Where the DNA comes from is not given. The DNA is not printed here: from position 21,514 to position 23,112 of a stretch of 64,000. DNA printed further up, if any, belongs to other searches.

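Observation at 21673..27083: In-cluster thiolase + 3-hydroxyacyl-CoA dehydrogenase + GNAT + aminotransferase: predicted supply line for N-(3-hydroxybutyryl) amino-sugar decoration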

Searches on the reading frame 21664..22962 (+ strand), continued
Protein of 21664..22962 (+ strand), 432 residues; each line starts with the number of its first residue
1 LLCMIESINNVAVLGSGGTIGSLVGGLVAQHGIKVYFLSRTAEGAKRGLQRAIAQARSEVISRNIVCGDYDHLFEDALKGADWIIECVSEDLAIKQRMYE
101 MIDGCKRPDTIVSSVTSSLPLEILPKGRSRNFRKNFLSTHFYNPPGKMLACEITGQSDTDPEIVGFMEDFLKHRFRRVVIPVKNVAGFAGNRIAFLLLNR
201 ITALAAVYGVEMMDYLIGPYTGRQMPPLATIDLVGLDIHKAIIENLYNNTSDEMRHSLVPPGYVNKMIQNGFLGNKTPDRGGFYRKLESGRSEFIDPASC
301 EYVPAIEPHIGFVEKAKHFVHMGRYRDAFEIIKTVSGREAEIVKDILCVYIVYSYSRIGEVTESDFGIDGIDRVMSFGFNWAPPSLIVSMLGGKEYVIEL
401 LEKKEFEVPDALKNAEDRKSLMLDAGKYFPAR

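Call 12: find_related_loci(query=A1, collection=genome_contigs, flank=10000)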
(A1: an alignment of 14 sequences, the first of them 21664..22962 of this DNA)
Query A1 (432 aa) in genome_contigs; peptide patterns used: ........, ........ (x = any residue, [..] = any of these).
188 stretches matched a pattern; 69 encode a relative of the query (tblastn E <= 1e-3); 67 distinct loci.
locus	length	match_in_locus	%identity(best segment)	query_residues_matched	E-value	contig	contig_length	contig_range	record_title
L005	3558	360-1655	99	1-432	0e+0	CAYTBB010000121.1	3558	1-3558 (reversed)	MAG TPA_asm: uncultured Dehalococcoidales bacterium isolate SRP068000_co3_435 genome assembly, contig: NODE_60231_length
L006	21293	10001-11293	71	2-432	0e+0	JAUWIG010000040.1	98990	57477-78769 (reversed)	MAG: Planctomycetota bacterium isolate CSMAG_2288 CSMAG_2288_k141_1984202_length_98990_cov_15.9967, whole genome shotgun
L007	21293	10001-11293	69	2-432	0e+0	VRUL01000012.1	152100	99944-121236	MAG: Planctomycetota bacterium isolate MohnsGC08_bin191 NODE_12_length_152100_cov_46.062944, whole genome shotgun sequen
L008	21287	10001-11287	69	2-432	0e+0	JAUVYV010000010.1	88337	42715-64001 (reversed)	MAG: Phycisphaerales bacterium isolate CSMAG_1251 CSMAG_1251_k141_350325_length_88337_cov_57.9341, whole genome shotgun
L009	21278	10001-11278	69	4-429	0e+0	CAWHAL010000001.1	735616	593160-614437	MAG: uncultured Planctomycetota bacterium isolate MFD04408.bin.1.172 genome assembly, contig: contig_22797, whole genome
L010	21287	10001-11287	67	4-432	0e+0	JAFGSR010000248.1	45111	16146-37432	MAG: Sedimentisphaerales bacterium isolate Zod_Metabat.916 k87_14978864, whole genome shotgun sequence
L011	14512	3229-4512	64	3-432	0e+0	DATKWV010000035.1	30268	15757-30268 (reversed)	MAG TPA_asm: Sedimentisphaerales bacterium isolate SMAG_U14173 k141_29893, whole genome shotgun sequence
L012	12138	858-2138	65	4-432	0e+0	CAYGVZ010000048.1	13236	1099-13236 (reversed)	MAG TPA_asm: uncultured Pirellulales bacterium isolate ERP119294_co1_334 genome assembly, contig: NODE_6256_length_13236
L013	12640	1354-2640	65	2-432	0e+0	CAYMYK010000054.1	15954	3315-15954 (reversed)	MAG TPA_asm: uncultured Pirellulales bacterium isolate SRP214966_co5_301 genome assembly, contig: NODE_3140_length_15954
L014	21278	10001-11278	65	4-431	0e+0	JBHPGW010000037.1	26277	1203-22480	Planctomycetota bacterium isolate SAG AM-311-N14 NODE_37_length_26277_cov_31.141332, whole genome shotgun sequence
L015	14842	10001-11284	64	4-432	0e+0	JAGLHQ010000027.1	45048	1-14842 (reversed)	MAG: Planctomycetota bacterium isolate RS_10_9 ROV157_10.bin.9.fa_27, whole genome shotgun sequence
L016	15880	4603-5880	64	7-432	0e+0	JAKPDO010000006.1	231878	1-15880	MAG: Planctomycetota bacterium isolate JPMR_maxbin.066 k141_542160, whole genome shotgun sequence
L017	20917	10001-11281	63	4-432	0e+0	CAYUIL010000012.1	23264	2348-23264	MAG TPA_asm: uncultured Pirellulales bacterium isolate binchicken_co34_208 genome assembly, contig: NODE_3329_length_232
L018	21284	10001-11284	62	3-432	0e+0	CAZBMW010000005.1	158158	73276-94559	MAG TPA_asm: uncultured Pirellulales bacterium isolate binchicken_co294_140 genome assembly, contig: NODE_170_length_158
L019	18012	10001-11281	61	4-432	0e+0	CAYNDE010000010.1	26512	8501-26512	MAG TPA_asm: uncultured Pirellulales bacterium isolate binchicken_co34_157 genome assembly, contig: NODE_2742_length_265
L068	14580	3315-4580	41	9-429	1e-96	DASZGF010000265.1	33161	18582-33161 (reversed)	MAG TPA_asm: Candidatus Binataceae bacterium isolate SMAG_U6541 k141_4334762, whole genome shotgun sequence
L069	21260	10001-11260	38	9-429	8e-96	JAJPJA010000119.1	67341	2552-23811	MAG: Proteobacteria bacterium isolate Centralia_MAG_399 k107_29540567, whole genome shotgun sequence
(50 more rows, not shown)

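Call 15: find_encoding_contigs(protein=P0100, flank=10000, max_places=1)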
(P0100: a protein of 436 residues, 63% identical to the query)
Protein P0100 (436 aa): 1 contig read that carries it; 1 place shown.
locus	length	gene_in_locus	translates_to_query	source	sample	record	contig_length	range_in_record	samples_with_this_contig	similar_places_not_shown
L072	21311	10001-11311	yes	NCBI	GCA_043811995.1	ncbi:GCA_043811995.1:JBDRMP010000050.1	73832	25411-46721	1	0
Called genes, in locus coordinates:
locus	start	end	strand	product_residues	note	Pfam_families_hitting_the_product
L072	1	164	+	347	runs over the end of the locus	PF04321:RmlD_sub_bind (weak), PF05368:NmrA, PF01073:3Beta_HSD, PF01370:Epimerase, PF02719:Polysacc_synt_2, PF13460:NAD_binding_10, PF16363:GDP_Man_Dehyd, PF08485:Polysacc_syn_2C, +1 more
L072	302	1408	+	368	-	PF01041:DegT_DnrJ_EryC1, PF00266:Aminotran_5 (weak)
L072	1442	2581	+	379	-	PF02350:Epimerase_2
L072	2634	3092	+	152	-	PF05523:FdtA (weak), PF14667:Polysacc_synt_C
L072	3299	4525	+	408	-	PF13439:Glyco_transf_4, PF13579:Glyco_trans_4_4, PF00534:Glycos_transf_1, PF13692:Glyco_trans_1_4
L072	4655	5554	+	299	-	-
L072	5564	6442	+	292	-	PF01522:Polysacc_deac_1, PF10096:DUF2334 (weak), PF11959:DUF3473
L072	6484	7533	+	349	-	PF24817:WD40_WDHD1_1st, PF25174:Beta-prop_THOC3, PF24814:WD40_Prp19, PF25174:Beta-prop_THOC3, PF25175:Beta-prop_WDR5, PF25172:Beta-prop_WDR3_2nd (weak), PF23414:Beta-prop_EML_2, PF24796:WDR55, +11 more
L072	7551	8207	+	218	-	PF02397:Bac_transf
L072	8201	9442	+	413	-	PF00278:Orn_DAP_Arg_deC, PF02784:Orn_Arg_deC_N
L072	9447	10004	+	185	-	PF13302:Acetyltransf_3, PF13420:Acetyltransf_4, PF13523:Acetyltransf_8 (weak), PF00583:Acetyltransf_1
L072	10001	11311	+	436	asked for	PF02737:3HCDH_N, PF00725:3HCDH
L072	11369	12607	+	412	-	PF00108:Thiolase_N, PF02803:Thiolase_C, PF22691:Thiolase_C_1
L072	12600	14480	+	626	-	PF00583:Acetyltransf_1 (faint), PF13508:Acetyltransf_7 (faint), PF02655:ATP-grasp_3, PF02786:CPSase_L_D2 (faint), PF15632:ATPgrasp_Ter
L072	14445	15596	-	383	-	PF00953:Glycos_transf_4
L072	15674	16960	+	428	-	-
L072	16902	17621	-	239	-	PF04892:VanZ-LLP1 (weak)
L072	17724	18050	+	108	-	PF07578:LAB_N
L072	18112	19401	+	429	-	PF00881:Nitroreductase, PF01965:DJ-1_PfpI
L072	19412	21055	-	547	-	PF00795:CN_hydrolase, PF02540:NAD_synthase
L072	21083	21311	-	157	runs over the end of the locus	-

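Call 16: find_encoding_contigs(protein=P0034, flank=10000, max_places=1)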
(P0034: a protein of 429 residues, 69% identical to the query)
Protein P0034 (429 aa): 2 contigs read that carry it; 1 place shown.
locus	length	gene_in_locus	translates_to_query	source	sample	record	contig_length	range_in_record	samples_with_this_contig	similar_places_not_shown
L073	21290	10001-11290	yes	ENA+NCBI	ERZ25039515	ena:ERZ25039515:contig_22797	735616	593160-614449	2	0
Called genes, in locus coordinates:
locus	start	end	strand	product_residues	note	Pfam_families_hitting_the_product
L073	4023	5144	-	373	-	PF01368:DHH, PF02272:DHHA1 (faint)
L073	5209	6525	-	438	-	PF01595:CNNM, PF00571:CBS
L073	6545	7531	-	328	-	PF06574:FAD_syn, PF01687:Flavokinase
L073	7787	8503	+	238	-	-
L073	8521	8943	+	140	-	PF01475:FUR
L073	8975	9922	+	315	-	PF20511:PMI_typeI_cat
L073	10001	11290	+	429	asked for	PF02737:3HCDH_N, PF00725:3HCDH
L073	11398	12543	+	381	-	PF00108:Thiolase_N, PF02803:Thiolase_C, PF22691:Thiolase_C_1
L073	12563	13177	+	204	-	PF13673:Acetyltransf_10 (faint), PF00583:Acetyltransf_1, PF08445:FR47 (faint), PF13508:Acetyltransf_7 (weak)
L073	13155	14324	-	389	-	PF00953:Glycos_transf_4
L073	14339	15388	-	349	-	PF21360:PylC-like_N, PF02655:ATP-grasp_3, PF13535:ATP-grasp_4 (faint), PF15632:ATPgrasp_Ter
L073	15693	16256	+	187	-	PF02357:NusG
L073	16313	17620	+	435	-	PF03721:UDPG_MGDP_dh_N, PF00984:UDPG_MGDP_dh, PF14833:NAD_binding_11 (faint), PF03720:UDPG_MGDP_dh_C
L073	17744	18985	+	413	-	PF00079:Serpin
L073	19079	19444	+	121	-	-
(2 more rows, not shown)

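Call 28: search_solved_structures(query=window:21664-22962:+, max_evalue=1e-10, show_alignments=1)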
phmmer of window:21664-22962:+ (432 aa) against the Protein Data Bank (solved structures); distinct sequences matched with E-value up to 1e-10: 35.
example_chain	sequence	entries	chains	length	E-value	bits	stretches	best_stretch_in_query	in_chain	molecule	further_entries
9fbd_A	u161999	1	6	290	1.8e-21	79.6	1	10-290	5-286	3-hydroxybutyryl-CoA dehydrogenase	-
4om8_A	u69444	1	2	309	9.8e-21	77.2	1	8-248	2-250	5-formyl-3-hydroxy-2-methylpyridine 4-carboxylate 5-dehydrogenase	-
4kug_A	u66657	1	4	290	1.2e-20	76.9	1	12-285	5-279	3-hydroxybutyryl-CoA dehydrogenase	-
9jhe_A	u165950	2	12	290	1.2e-20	76.9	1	20-284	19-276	3-hydroxyacyl-CoA dehydrogenase, NAD binding domain protein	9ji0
9w15_B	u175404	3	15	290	1.6e-20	76.5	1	20-284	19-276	3-hydroxyacyl-CoA dehydrogenase, NAD binding domain protein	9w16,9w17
4kue_A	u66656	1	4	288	1.6e-20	76.5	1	12-284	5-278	3-hydroxybutyryl-CoA dehydrogenase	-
4r1n_A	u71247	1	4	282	1.8e-20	76.3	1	12-284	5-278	3-hydroxybutyryl-CoA dehydrogenase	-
4kuh_A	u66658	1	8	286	1.9e-20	76.2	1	12-284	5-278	3-hydroxybutyryl-CoA dehydrogenase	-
9jhz_C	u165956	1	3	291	3.1e-20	75.5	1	20-284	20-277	3-hydroxyacyl-CoA dehydrogenase, NAD binding domain protein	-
9jhy_C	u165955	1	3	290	3.2e-20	75.5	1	20-284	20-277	3-hydroxyacyl-CoA dehydrogenase, NAD binding domain protein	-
4pzc_A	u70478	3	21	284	7.5e-18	67.7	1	8-281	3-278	3-Hydroxyacyl-CoA dehydrogenase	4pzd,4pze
6aa8_A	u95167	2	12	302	1.5e-16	63.4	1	12-284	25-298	3-hydroxybutyryl-CoA dehydrogenase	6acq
6hrd_A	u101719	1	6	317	2.4e-16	62.7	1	4-284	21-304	3-hydroxybutyryl-CoA dehydrogenase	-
4j0e_A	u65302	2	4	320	1.2e-15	60.5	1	3-292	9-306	Probable 3-hydroxyacyl-CoA dehydrogenase F54C8.1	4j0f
3hdh_A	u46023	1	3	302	7.9e-15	57.7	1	9-285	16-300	PROTEIN (L-3-HYDROXYACYL COA DEHYDROGENASE)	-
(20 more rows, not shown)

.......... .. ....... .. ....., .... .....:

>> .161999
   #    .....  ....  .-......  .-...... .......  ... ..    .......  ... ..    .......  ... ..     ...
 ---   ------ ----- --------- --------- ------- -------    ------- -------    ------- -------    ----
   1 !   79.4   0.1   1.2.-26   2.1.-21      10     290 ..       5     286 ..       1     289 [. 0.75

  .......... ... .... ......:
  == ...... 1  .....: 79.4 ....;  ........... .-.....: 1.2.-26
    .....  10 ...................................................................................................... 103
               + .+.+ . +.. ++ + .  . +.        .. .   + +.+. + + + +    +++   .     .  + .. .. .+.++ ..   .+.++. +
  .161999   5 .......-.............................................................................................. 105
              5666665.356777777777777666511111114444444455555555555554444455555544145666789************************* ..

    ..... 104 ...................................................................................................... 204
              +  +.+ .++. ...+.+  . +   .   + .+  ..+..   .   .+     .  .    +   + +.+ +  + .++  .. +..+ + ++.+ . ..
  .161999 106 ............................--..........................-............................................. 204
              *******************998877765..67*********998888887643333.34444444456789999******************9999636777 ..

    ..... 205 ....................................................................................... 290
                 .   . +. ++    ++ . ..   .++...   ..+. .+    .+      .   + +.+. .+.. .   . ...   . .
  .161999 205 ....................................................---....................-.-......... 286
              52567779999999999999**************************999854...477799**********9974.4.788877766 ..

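Call 31: search_protein_families(library=pfam, proteins=[L069:6406-8085:-, L069:8280-9797:+, L069:12543-14219:+, L069:14369-14809:+, L069:15046-16071:+, L069:16097-16879:-, L068:9764-10741:+, L068:10738-11688:+, L006:12716-13264:+, L006:13326-14180:+], max_evalue=0.001)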
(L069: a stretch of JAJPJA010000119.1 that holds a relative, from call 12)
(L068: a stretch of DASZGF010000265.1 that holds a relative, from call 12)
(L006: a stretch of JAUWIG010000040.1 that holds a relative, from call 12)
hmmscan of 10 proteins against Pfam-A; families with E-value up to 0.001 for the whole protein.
L069:6406-8085:- (559 aa): 2 families
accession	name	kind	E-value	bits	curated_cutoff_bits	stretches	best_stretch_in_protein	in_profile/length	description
PF07969.17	Amidohydro_3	-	1.2e-34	121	29.7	1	44-539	1-472/472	Amidohydrolase family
PF01979.26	Amidohydro_1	-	4.1e-11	43.2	25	1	433-537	250-344/345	Amidohydrolase family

L069:8280-9797:+ (505 aa): 2 families
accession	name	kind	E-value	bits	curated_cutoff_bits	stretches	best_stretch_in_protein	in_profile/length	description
PF02781.21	G6PD_C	-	6.1e-121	403.5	27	1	206-502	1-295/296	Glucose-6-phosphate dehydrogenase, C-terminal domain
PF00479.28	G6PD_N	-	6.4e-53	180.6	22.1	1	19-204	1-183/183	Glucose-6-phosphate dehydrogenase, NAD binding domain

L069:12543-14219:+ (558 aa): 13 families
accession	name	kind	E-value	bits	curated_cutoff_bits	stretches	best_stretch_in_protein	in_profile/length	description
PF00158.32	Sigma54_activat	-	1e-69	233.9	20.2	1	228-394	1-167/168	Sigma-54 interaction domain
PF25601.1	AAA_lid_14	-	1e-24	86.6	27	1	400-478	1-78/87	AAA+ ATPase lid domain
PF14532.12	Sigma54_activ_2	-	3.3e-22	79.7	25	1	229-399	1-138/138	Sigma-54 interaction domain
PF01590.32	GAF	-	9.8e-18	65.4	22.4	1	51-192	2-133/133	GAF domain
PF13185.12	GAF_2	-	2.2e-16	60.8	28.6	1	51-193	4-136/136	GAF domain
PF13492.12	GAF_3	-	2e-11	44.8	27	1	63-194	14-129/129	GAF domain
PF02954.25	HTH_8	-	7.1e-09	35.7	22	1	515-555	2-42/42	Bacterial regulatory protein, Fis family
PF07728.20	AAA_5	-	3.1e-08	34.2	22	1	251-369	1-122/139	AAA domain (dynein-related subfamily)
PF00004.35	AAA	-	1.4e-05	26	21.2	1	252-371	1-113/131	ATPase family associated with various cellular activities (AAA)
PF01078.27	Mg_chelatase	-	3.2e-05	23.9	20.3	0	307-350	93-136/207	Magnesium chelatase, subunit ChlI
PF18024.7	HTH_50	-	7.2e-05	22.8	27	1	516-557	9-49/50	Helix-turn-helix domain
PF07724.20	AAA_2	-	0.0002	21.9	27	1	251-349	5-104/166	AAA domain (Cdc48 subfamily)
PF13245.12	AAA_19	-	0.00087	19.9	25.1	0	321-355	91-126/134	AAA domain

L069:14369-14809:+ (146 aa): 0 families

L069:15046-16071:+ (341 aa): 0 families

L069:16097-16879:- (260 aa): 1 family
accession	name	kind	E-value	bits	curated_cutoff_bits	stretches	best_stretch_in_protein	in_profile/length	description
PF02582.19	DUF155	-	7.2e-27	95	27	1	46-215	1-174/174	RMND1/Sif2-Sif3/Mrx10, DUF155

L068:9764-10741:+ (325 aa): 1 family
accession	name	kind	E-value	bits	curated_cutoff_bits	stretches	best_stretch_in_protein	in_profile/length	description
PF00291.31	PALP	-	2.4e-66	224.5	35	1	10-303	3-295/295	Pyridoxal-phosphate dependent enzyme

L068:10738-11688:+ (316 aa): 1 family
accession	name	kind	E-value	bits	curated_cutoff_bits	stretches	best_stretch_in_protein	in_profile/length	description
PF00132.30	Hexapep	-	1.8e-10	40.5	27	1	257-291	1-35/36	Bacterial transferase hexapeptide (six repeats)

L006:12716-13264:+ (182 aa): 0 families

L006:13326-14180:+ (284 aa): 1 family
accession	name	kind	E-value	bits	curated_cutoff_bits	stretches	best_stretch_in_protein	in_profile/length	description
PF13480.13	Acetyltransf_6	-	6.4e-05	23.6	22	1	106-208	31-135/143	Acetyltransferase (GNAT) domain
